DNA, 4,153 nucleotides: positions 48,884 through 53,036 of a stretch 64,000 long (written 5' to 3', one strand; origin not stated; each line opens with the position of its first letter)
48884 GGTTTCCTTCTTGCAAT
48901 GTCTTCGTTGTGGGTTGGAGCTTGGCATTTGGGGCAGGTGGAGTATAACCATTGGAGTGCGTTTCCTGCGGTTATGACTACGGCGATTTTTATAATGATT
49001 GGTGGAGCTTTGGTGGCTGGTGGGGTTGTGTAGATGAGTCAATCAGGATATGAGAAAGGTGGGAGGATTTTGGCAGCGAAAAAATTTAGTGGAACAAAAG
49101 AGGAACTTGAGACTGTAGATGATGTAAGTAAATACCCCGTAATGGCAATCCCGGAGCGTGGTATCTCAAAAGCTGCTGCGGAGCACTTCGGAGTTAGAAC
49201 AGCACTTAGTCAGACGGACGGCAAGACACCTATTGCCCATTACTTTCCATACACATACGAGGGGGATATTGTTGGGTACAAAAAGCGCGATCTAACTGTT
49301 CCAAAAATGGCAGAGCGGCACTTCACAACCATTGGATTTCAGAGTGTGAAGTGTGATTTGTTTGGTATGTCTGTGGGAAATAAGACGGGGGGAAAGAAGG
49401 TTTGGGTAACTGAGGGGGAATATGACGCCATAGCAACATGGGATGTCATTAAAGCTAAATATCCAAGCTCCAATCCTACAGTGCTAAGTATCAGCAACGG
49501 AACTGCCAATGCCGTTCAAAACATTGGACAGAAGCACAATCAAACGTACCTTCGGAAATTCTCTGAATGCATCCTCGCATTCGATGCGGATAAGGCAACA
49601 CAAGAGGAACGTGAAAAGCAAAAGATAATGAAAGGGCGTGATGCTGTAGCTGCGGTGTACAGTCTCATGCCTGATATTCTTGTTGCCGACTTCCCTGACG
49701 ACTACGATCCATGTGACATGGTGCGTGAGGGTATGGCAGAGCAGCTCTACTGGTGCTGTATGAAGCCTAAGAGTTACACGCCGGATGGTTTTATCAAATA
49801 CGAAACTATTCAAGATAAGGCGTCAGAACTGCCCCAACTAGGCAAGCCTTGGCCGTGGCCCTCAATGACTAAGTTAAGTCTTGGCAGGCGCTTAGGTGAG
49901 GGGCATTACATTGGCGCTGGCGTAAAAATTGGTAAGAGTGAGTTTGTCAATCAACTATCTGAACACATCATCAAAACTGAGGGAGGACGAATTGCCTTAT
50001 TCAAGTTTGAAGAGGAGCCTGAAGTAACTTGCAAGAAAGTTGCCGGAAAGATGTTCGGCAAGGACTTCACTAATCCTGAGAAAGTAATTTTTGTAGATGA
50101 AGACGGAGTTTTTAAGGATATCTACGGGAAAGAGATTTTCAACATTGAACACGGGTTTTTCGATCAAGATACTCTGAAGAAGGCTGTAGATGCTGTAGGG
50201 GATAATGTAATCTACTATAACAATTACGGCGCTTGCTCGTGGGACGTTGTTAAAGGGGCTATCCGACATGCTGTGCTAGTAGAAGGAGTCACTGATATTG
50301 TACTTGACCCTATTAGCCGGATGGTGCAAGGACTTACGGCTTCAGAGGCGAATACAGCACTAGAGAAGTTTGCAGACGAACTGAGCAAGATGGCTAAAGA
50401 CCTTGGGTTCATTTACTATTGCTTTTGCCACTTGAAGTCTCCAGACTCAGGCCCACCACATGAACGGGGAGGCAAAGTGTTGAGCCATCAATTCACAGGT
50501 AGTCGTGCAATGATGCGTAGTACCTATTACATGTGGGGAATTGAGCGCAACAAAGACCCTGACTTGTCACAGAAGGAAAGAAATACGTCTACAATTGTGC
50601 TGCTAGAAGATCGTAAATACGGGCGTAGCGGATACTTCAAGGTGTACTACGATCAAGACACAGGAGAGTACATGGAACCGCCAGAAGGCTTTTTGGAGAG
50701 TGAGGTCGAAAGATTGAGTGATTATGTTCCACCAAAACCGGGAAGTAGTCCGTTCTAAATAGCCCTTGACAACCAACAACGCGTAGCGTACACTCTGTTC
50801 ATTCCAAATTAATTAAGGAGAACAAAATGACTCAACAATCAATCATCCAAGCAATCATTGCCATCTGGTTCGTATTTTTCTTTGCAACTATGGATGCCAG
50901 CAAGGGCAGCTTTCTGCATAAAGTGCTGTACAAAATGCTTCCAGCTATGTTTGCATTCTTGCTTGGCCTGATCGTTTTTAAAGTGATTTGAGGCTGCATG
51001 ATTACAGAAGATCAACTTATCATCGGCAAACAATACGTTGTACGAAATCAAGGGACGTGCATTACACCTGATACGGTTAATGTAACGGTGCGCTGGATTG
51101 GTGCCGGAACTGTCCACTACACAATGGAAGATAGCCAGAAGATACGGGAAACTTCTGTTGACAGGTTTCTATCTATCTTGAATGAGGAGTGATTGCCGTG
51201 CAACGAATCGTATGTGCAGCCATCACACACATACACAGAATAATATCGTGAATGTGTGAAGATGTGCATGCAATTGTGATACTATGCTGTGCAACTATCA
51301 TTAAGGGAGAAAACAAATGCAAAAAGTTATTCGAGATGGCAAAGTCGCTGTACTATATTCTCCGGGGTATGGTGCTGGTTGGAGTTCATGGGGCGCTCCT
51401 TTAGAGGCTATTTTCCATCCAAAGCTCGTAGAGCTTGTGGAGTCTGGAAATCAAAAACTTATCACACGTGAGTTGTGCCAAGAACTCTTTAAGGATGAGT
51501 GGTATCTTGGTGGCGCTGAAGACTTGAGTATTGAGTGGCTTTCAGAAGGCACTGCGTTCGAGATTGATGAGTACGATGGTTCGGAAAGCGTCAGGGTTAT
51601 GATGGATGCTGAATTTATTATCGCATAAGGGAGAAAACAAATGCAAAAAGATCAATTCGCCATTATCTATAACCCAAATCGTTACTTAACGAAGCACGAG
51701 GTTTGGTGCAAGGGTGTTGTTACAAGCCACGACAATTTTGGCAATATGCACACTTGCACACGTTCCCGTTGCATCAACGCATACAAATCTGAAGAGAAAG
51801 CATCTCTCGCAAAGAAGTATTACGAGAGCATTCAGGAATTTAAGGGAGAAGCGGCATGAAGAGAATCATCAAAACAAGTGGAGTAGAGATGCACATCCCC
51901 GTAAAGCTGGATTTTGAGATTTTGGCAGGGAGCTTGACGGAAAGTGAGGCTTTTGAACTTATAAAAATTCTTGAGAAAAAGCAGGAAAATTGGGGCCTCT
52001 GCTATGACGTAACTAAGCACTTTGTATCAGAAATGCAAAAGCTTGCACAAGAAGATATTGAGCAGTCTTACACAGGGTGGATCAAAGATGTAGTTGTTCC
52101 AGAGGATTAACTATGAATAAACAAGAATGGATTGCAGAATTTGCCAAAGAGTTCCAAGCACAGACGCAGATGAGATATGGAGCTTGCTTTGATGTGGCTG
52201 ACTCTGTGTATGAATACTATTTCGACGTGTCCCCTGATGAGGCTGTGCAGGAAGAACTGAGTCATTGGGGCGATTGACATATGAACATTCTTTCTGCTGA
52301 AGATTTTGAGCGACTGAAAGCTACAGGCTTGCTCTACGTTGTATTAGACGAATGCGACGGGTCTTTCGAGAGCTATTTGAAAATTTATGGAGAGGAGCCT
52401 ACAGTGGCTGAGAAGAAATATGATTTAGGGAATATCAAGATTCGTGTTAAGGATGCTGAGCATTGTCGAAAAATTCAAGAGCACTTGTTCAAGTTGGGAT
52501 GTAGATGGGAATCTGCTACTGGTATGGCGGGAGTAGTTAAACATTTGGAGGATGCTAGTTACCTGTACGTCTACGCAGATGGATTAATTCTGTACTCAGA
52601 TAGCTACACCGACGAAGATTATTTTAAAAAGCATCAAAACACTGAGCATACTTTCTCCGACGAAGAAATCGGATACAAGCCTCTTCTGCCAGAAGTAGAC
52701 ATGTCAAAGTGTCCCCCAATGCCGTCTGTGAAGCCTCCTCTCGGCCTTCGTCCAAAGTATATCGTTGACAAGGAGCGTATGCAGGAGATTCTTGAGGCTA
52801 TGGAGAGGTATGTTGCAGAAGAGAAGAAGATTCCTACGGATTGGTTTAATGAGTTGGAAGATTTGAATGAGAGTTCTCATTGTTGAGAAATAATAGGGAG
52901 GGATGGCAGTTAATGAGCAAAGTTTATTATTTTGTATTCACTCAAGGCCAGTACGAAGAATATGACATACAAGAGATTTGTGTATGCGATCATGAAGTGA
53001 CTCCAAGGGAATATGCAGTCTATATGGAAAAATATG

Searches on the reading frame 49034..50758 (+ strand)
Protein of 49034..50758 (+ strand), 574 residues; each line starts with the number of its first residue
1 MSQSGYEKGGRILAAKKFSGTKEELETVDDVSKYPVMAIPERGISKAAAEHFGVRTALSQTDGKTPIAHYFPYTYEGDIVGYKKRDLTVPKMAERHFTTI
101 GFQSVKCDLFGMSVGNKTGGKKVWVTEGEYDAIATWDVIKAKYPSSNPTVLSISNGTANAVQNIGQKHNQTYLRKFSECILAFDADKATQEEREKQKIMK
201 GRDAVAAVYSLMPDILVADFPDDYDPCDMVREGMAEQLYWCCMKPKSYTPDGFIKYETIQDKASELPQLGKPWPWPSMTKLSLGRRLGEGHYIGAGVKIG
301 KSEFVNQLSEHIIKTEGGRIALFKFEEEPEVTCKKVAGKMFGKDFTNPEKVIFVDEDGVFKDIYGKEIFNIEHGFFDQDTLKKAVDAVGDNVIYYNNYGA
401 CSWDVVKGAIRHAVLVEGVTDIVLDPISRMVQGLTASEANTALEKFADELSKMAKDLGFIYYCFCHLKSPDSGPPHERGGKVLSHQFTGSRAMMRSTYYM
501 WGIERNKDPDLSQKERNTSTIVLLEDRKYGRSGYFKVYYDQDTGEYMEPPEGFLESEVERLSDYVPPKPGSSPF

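Call 47: search_protein_families(library=pfam, proteins=[window:49034-50758:+], max_evalue=0.001)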
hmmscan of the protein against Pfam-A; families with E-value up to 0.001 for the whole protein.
window:49034-50758:+ (574 aa): 2 families
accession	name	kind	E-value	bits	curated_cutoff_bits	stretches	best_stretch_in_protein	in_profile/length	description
PF13481.12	AAA_25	-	0.0002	21.5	27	0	404-468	129-191/195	AAA domain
PF13155.12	Toprim_2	-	0.00062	20.5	22.1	0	124-192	1-58/88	Toprim-like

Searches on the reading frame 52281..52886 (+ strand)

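Call 76: search_protein_families(library=phrogs, proteins=[window:52281-52886:+], max_evalue=0.001)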
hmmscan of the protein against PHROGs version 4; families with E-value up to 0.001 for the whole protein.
window:52281-52886:+ (201 aa): 1 family
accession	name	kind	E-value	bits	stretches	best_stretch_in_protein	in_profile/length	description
phrog_17589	-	unknown function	3.3e-11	44.4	1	51-128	3-73/100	-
